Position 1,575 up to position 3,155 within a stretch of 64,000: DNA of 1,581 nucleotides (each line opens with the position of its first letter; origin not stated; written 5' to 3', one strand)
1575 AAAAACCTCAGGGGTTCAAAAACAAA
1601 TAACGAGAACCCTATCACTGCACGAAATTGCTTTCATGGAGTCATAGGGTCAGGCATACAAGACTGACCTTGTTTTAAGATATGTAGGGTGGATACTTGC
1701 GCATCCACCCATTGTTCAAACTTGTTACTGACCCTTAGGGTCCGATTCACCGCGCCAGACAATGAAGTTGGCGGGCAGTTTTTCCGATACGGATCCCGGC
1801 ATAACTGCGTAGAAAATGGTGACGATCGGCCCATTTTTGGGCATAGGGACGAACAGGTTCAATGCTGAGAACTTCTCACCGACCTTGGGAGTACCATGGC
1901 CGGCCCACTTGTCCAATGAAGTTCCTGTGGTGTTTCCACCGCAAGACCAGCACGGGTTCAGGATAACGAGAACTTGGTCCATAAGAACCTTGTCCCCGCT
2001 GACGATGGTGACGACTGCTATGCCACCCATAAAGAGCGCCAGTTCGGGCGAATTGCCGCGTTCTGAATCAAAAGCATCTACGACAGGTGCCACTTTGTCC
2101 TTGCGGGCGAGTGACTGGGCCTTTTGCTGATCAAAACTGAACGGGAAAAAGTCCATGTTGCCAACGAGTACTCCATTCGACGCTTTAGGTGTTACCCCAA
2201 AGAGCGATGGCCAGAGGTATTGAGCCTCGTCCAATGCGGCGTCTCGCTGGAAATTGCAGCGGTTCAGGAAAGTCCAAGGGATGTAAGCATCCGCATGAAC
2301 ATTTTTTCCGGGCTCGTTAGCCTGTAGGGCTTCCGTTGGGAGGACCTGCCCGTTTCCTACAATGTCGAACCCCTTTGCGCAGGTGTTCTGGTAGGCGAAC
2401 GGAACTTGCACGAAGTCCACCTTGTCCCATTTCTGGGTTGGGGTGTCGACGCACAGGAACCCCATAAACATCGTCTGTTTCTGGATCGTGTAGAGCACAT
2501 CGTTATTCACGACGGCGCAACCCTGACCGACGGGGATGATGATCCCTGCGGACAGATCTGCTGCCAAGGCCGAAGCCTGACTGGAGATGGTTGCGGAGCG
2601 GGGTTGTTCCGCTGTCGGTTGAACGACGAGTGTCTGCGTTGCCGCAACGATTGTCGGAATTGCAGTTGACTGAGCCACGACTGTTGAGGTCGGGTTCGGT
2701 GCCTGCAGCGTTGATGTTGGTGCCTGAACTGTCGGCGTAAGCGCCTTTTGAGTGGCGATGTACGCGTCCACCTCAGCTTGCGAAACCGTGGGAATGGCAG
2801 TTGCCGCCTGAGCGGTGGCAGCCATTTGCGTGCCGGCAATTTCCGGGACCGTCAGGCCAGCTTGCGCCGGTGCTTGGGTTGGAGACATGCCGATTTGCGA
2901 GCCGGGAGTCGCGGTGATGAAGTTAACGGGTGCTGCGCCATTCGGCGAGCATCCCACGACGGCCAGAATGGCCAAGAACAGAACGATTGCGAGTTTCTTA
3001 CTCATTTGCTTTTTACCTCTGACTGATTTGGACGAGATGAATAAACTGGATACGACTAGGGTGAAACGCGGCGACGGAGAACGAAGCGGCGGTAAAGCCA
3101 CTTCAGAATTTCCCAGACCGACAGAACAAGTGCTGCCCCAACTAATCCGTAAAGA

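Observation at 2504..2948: Thr/Pro-rich linkers in secreted proteins as candidate O-glycosylation acceptor sites matching the PMT/Ppm1-like machinery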

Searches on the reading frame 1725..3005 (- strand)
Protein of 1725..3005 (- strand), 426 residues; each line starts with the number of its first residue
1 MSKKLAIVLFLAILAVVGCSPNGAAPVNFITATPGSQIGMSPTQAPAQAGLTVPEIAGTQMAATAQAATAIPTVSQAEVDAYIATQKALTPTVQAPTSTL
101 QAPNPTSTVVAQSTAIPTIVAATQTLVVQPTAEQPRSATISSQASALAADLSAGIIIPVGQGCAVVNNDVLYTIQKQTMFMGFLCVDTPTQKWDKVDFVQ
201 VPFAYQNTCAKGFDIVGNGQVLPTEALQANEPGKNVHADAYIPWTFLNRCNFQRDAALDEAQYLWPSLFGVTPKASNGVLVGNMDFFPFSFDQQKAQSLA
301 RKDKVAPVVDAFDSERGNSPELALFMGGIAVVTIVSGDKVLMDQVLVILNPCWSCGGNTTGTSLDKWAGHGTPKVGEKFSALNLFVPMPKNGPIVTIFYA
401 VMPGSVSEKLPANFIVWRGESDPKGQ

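Call 6: search_protein_families(library=pfam, proteins=[window:1725-3005:-], max_evalue=0.01)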
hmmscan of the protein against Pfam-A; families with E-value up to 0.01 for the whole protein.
window:1725-3005:- (426 aa): 0 families

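Call 8: find_homologous_proteins(query=window:1725-3005:-)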
Query window:1725-3005:- (426 aa): 1 proteins with E <= 0.001 among 8000 candidates.
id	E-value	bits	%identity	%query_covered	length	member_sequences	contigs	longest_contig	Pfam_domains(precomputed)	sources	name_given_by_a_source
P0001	9.9e-280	945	100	100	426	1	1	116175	-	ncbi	-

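Call 10: find_encoding_contigs(protein=P0001, flank=2000, max_places=3)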
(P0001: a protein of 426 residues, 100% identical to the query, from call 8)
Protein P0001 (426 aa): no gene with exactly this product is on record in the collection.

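Call 13: search_protein_families(library=ncbifam, proteins=[window:1725-3005:-], max_evalue=0.01)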
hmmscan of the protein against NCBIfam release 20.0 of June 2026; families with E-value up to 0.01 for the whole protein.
window:1725-3005:- (426 aa): 0 families

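Call 22: search_solved_structures(query=P0003, max_evalue=0.001, show_alignments=2)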
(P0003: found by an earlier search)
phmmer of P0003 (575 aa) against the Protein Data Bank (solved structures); distinct sequences matched with E-value up to 0.001: 1.
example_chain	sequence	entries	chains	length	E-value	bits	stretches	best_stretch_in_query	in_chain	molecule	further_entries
9i5k_A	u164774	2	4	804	6e-10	41.5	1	329-502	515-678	Dolichyl-phosphate-mannose--protein mannosyltransferase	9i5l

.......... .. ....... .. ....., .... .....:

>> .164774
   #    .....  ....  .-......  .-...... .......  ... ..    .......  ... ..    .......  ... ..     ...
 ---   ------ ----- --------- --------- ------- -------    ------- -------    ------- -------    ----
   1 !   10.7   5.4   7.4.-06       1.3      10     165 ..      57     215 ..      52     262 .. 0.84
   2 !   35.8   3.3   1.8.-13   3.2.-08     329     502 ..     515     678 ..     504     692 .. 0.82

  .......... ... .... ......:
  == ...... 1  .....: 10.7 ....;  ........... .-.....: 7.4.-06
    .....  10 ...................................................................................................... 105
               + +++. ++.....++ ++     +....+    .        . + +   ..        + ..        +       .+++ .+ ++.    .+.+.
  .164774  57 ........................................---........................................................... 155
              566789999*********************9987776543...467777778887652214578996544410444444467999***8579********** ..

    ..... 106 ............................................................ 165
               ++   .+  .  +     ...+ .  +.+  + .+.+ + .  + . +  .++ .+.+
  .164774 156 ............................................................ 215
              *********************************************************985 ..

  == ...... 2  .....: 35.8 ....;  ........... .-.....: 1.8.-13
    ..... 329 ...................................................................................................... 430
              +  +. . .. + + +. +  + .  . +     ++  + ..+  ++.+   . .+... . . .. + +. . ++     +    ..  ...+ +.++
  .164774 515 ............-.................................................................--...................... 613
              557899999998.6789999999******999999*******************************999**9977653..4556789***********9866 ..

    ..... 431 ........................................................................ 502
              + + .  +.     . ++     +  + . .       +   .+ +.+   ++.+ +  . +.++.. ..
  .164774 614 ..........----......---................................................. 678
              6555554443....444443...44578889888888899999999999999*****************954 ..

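Call 24: find_related_loci(query=A2, collection=genome_contigs, flank=10000)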
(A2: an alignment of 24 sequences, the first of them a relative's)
Query A2 (575 aa) in genome_contigs; peptide patterns used: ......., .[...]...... (x = any residue, [..] = any of these).
227 stretches matched a pattern; 135 encode a relative of the query (tblastn E <= 1e-3); the best 80 are kept; 80 distinct loci.
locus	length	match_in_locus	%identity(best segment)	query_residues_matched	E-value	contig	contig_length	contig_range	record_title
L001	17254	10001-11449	52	5-575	6e-170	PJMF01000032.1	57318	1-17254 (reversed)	MAG: Candidatus Paceibacterota bacterium isolate Amazon_FNV_2010_13_2_2 contig_75_42697231_length_57318_multi_5_in_2_out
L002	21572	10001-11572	50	1-575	3e-165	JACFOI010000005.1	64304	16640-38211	MAG: Patescibacteria group bacterium isolate BROCD046 NODE_465_length_64304_cov_8.096749, whole genome shotgun sequence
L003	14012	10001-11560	51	5-575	4e-165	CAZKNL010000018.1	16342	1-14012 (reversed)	MAG TPA_asm: uncultured Pseudomonadales bacterium isolate SRP200132_co2_242 genome assembly, contig: NODE_2909_length_16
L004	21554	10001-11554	49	1-575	5e-157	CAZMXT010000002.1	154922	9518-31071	MAG TPA_asm: uncultured Pseudomonadales bacterium isolate SRP128246_co1_515 genome assembly, contig: NODE_26_length_1549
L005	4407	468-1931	46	13-575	1e-148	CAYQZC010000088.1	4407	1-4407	MAG TPA_asm: uncultured Pseudomonadales bacterium isolate SRP292972_co1_124 genome assembly, contig: NODE_7977_length_44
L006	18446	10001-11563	45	24-575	2e-142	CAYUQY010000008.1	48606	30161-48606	MAG TPA_asm: uncultured Pseudomonadales bacterium isolate binchicken_co335_44 genome assembly, contig: NODE_222_length_4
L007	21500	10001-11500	45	6-575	7e-142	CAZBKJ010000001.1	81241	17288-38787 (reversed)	MAG TPA_asm: uncultured Pseudomonadales bacterium isolate SRP286056_co1_272 genome assembly, contig: NODE_243_length_812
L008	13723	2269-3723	43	7-575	2e-137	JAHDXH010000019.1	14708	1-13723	MAG: Patescibacteria group bacterium isolate PAT3 NODE_4803_length_14708_cov_6.057190, whole genome shotgun sequence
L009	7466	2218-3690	43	5-575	6e-136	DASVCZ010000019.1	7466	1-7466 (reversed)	MAG TPA_asm: Patescibacteria group bacterium isolate SMAG_U2020 k141_1412462, whole genome shotgun sequence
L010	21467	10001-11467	46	6-575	5e-135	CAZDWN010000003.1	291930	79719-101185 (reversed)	MAG TPA_asm: uncultured Pseudomonadales bacterium isolate SRP170004_co1_144 genome assembly, contig: NODE_33_length_2919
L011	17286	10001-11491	44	3-575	6e-135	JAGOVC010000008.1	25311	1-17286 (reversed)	Candidatus Woesebacteria bacterium isolate Gw_Eff_bin_538 Gw_Eff_3786_length_25311_cov_7.069608, whole genome shotgun se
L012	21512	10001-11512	44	1-575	1e-134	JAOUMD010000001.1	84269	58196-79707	MAG: Candidatus Paceibacterota bacterium isolate 8_1_July_SF_Bin25 8_1_July_SF_Bin25_scaffold_57_c1, whole genome shotgu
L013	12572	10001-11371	46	6-522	3e-132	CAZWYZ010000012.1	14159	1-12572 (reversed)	MAG TPA_asm: uncultured Pseudomonadales bacterium isolate SRP286056_co1_495 genome assembly, contig: NODE_5357_length_14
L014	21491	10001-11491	43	3-575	4e-132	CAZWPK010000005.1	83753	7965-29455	MAG TPA_asm: uncultured Pseudomonadales bacterium isolate binchicken_co347_42 genome assembly, contig: NODE_141_length_8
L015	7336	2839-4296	43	1-575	1e-130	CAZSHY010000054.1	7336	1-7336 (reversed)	MAG TPA_asm: uncultured Pseudomonadales bacterium isolate SRP286056_co1_709 genome assembly, contig: NODE_13873_length_7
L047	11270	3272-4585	36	4-563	5e-97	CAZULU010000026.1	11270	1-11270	MAG TPA_asm: uncultured Pseudomonadales bacterium isolate SRP193661_co1_10 genome assembly, contig: NODE_5766_length_112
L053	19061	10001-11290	37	19-575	4e-93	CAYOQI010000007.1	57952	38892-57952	MAG TPA_asm: uncultured Pseudomonadales bacterium isolate SRP286056_co1_770 genome assembly, contig: NODE_496_length_579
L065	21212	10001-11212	34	16-575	3e-77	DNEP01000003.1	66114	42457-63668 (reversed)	MAG TPA_asm: Candidatus Paceibacterota bacterium isolate UBA12128 contig_11407, whole genome shotgun sequence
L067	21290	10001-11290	34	2-575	1e-76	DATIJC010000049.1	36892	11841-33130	MAG TPA_asm: Patescibacteria group bacterium isolate SMAG_U15681 k141_523867, whole genome shotgun sequence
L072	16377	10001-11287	33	15-575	4e-70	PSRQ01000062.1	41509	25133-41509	MAG: Candidatus Cerribacteria bacterium 'Amazon FNV 2010 28 9' contig_75_40036197_length_41509_multi_3_in_0_out_0, whole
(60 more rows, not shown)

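Call 28: predict_structure(protein=P0001)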
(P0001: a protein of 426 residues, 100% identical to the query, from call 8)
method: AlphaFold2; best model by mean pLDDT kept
length: 426 residues; sequences in the alignment: 1
mean_pLDDT: 31.9   pTM: 0.18
mean pLDDT of the five models: 31.9, 27.1, 26.5, 25.4, 24.7
residues with pLDDT >= 90: 0; 70-90: 2; 50-70: 16; < 50: 408
segments of 3 or more residues with pLDDT < 50: 19-426
pLDDT, mean of each block of 10 residues (from residue 1): 64 57 36 33 39 31 28 36 38 29 29 25 28 29 28 31 29 28 29 29 27 23 28 27 23 26 25 25 25 31 30 31 30 37 37 30 28 30 38 39 35 36 38
secondary structure, 60 per line:
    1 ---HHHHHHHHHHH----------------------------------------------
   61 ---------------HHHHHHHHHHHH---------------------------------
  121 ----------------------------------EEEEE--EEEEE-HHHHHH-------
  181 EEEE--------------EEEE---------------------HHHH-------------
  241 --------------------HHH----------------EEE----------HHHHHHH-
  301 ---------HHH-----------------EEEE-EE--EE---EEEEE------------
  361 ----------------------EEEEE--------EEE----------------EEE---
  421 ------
elements in order: H4-14 H76-87 E155-159 E162-166 H168-173 E181-184 E199-202 H224-227 E280-282 H293-299 E330-333 E344-348 E383-387 E396-398 E415-417

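Call 49: predict_structure(alignment_id=A1)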
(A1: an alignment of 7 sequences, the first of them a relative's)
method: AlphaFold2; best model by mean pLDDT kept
length: 355 residues; sequences in the alignment: 7
mean_pLDDT: 67.4   pTM: 0.36
mean pLDDT of the five models: 67.4, 65.8, 64.3, 63.8, 63.0
residues with pLDDT >= 90: 47; 70-90: 143; 50-70: 61; < 50: 104
segments of 3 or more residues with pLDDT < 50: 1-6, 25-33, 135-148, 256-276, 283-285, 287-295, 297-301, 303-332
pLDDT, mean of each block of 10 residues (from residue 1): 50 58 46 64 76 89 86 89 80 91 86 88 85 55 47 76 86 84 88 85 86 86 88 82 74 46 38 39 43 42 38 41 39 53 63 51
secondary structure, 60 per line:
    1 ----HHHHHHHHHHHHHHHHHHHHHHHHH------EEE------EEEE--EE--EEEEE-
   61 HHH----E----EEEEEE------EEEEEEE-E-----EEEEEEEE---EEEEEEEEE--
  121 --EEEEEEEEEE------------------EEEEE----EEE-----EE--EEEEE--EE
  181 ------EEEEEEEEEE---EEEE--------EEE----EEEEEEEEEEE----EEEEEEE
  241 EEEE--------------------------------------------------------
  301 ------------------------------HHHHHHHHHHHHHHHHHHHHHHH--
elements in order: H5-29 E36-38 E45-48 E55-59 E73-78 E85-91 E99-106 E110-118 E123-132 E151-155 E160-162 E172-176 E187-196 E200-203 E212-214 E219-229 E234-244 H331-353

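Call 51: fold_search(model_id=the predicted structure, library=pdb)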
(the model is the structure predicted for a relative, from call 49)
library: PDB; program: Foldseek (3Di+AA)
matches with E <= 10: 1892; with E <= 0.001: 181
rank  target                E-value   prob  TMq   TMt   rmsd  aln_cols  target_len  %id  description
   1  8opr_A                8.3e-08  1.00  0.22  0.14  11.8       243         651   14  Structure of the EA1 surface layer of Bacillus anthracis (released 2023-11-08)
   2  6vs7_A                1.4e-07  1.00  0.19  0.17  23.2       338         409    9  Sialic acid binding region of Streptococcus Sanguinis SK1 adhesin (released 2020-08-26)
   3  6tqd_F                1.7e-07  1.00  0.22  0.34  14.7       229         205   13  D00-D0 domain of Intimin (released 2021-01-13)
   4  6tqd_B                1.8e-07  1.00  0.22  0.34  14.3       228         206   13  D00-D0 domain of Intimin (released 2021-01-13)
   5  3pdd                  3.4e-07  1.00  0.21  0.36  12.4       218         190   12  Structures of Clostridium thermocellum CbhA fibronectin(III)-like modules (released 2011-11-23)
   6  6tqd_A                3.6e-07  1.00  0.22  0.34  14.0       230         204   13  D00-D0 domain of Intimin (released 2021-01-13)
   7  6tqd_E                4.2e-07  1.00  0.21  0.33  13.9       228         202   14  D00-D0 domain of Intimin (released 2021-01-13)
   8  4aq1_C                6.8e-07  1.00  0.20  0.13  14.9       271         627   10  Structure of the SbsB S-layer protein of Geobacillus stearothermophilus PV72p2 in complex with nanobody KB6 (released 2012-06-13)
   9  6tpl_B                7.6e-07  1.00  0.22  0.37  12.2       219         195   11  D0-D1 domain of Intimin (released 2021-01-13)
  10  6e57_C                8.0e-07  1.00  0.19  0.18  12.1       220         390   14  Bacteroides ovatus mixed-linkage glucan utilization locus (MLGUL) SGBP-B in complex with mixed-linkage heptasaccharide (released 2019-05-29)
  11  6e9b_B                1.2e-06  1.00  0.20  0.19  12.3       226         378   13  Bacteroides ovatus mixed-linkage glucan utilization locus (MLGUL) SGBP-B in complex with mixed-linkage heptasaccharide (released 2019-05-15)
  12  6e57_D                1.2e-06  1.00  0.20  0.19  12.1       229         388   13  Bacteroides ovatus mixed-linkage glucan utilization locus (MLGUL) SGBP-B in complex with mixed-linkage heptasaccharide (released 2019-05-29)
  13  8zdk_1                1.3e-06  1.00  0.20  0.19  17.5       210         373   11  Cryo-EM structure of Mycobacteriophage Douge genome-packed vertex (gp8 and gp113) (released 2025-07-16)
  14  6e9b_C                1.5e-06  1.00  0.20  0.19  12.1       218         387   15  Bacteroides ovatus mixed-linkage glucan utilization locus (MLGUL) SGBP-B in complex with mixed-linkage heptasaccharide (released 2019-05-15)
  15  6tpl_A                1.9e-06  1.00  0.22  0.36  12.2       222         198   10  D0-D1 domain of Intimin (released 2021-01-13)
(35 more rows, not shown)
